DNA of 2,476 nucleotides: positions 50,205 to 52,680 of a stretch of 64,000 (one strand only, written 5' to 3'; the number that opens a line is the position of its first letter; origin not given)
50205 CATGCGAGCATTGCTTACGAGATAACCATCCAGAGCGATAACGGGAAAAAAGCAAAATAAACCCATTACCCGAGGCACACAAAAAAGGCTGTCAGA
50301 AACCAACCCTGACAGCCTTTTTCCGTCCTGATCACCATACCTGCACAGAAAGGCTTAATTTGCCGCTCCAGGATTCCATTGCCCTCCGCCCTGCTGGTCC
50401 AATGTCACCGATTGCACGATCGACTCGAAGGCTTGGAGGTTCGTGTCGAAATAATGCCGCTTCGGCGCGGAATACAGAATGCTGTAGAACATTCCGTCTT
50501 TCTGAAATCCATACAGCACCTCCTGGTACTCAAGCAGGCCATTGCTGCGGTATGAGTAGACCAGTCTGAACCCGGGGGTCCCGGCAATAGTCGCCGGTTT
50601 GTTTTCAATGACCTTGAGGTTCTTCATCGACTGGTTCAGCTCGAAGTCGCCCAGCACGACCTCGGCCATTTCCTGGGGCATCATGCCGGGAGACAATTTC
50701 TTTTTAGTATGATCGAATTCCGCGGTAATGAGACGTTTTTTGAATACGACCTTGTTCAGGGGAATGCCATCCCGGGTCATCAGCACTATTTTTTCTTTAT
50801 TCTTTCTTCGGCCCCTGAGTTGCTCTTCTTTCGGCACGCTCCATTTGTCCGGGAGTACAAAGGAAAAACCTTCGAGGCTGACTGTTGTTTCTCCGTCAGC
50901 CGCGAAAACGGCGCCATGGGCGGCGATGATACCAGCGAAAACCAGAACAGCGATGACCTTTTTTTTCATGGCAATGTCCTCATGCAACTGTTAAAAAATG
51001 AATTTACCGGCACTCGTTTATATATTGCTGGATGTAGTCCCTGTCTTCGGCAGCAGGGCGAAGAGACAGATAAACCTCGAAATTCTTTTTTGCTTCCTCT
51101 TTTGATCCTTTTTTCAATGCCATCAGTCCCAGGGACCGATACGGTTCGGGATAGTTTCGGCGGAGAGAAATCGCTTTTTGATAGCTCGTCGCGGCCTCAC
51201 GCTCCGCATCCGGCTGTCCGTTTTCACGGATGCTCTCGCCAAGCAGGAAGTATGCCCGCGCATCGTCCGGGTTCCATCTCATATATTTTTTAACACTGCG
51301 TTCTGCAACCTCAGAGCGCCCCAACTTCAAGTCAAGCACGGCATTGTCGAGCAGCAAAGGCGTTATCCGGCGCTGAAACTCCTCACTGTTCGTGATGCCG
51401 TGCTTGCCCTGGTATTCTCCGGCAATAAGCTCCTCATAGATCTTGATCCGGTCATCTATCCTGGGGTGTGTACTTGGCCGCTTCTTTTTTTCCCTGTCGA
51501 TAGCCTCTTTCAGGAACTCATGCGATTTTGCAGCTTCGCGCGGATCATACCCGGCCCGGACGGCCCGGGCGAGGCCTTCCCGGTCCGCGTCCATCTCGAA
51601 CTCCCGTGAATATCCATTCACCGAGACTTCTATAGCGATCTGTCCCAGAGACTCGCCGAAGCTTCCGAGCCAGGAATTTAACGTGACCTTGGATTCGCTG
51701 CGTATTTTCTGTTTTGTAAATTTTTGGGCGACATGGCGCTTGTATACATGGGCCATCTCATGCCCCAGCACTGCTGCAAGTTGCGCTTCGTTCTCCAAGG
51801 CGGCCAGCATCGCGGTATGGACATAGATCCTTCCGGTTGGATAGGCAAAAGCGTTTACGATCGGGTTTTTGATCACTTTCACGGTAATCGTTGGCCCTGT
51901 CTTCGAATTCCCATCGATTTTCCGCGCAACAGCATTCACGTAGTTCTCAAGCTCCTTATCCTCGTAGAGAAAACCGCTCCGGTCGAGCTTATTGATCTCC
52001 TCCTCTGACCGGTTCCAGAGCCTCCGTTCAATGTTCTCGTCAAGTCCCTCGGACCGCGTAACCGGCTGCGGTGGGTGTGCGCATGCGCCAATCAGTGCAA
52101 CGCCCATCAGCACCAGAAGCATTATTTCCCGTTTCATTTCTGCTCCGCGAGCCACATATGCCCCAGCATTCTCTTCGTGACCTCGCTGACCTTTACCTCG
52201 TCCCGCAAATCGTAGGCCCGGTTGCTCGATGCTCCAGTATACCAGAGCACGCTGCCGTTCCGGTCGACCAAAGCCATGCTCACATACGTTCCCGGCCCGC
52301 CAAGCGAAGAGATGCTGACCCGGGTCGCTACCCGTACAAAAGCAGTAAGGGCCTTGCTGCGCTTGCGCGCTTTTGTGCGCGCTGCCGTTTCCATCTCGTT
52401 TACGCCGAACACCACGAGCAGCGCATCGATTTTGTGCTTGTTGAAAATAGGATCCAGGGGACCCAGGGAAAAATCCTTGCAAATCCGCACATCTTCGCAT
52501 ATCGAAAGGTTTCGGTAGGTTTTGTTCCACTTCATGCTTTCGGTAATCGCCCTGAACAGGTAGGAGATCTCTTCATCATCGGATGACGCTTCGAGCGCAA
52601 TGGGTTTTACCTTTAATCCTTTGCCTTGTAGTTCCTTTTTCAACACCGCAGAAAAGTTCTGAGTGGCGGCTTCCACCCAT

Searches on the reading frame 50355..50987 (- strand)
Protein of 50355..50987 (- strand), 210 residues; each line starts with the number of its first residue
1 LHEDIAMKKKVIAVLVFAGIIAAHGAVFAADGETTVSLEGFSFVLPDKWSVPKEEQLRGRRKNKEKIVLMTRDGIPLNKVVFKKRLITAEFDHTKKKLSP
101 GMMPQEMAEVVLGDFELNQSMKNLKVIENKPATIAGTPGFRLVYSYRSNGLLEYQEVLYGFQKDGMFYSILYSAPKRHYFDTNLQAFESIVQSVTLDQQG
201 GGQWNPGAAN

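Call 62: search_protein_families(library=pfam, proteins=[window:50355-50987:-], max_evalue=0.00001)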
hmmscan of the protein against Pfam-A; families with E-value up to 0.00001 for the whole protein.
window:50355-50987:- (210 aa): 1 family
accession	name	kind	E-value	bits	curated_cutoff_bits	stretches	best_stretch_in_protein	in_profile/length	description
PF18933.6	PsbP_2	-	9.1e-10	39.3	27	1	39-193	52-181/184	PsbP-like protein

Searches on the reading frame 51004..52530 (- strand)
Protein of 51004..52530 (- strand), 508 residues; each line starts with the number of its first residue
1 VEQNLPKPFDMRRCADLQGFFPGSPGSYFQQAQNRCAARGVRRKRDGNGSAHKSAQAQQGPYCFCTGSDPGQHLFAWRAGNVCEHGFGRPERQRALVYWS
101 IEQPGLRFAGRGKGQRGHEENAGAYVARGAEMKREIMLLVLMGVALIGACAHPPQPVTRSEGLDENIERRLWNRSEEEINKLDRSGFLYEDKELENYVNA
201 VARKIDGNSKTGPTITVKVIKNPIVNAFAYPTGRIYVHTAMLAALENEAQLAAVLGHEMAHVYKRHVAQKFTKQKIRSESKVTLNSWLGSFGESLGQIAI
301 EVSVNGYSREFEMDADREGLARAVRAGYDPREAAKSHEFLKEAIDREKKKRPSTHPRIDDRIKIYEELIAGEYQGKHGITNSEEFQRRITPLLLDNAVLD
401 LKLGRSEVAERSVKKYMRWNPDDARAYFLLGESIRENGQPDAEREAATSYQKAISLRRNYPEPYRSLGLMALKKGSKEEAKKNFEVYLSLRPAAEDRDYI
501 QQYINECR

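Call 62: search_protein_families(library=pfam, proteins=[window:51004-52530:-], max_evalue=0.00001)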
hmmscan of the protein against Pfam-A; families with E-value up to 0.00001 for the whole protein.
window:51004-52530:- (508 aa): 3 families
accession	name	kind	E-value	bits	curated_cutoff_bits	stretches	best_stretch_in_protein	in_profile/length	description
PF01435.24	Peptidase_M48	-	1.7e-27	96.9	20.3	1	191-364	4-181/186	Peptidase family M48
PF13414.12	TPR_11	-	4.6e-08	33.1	26.8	0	445-475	12-42/42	TPR repeat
PF13431.12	TPR_17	-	1.1e-07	32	24.4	0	414-444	3-33/34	Tetratricopeptide repeat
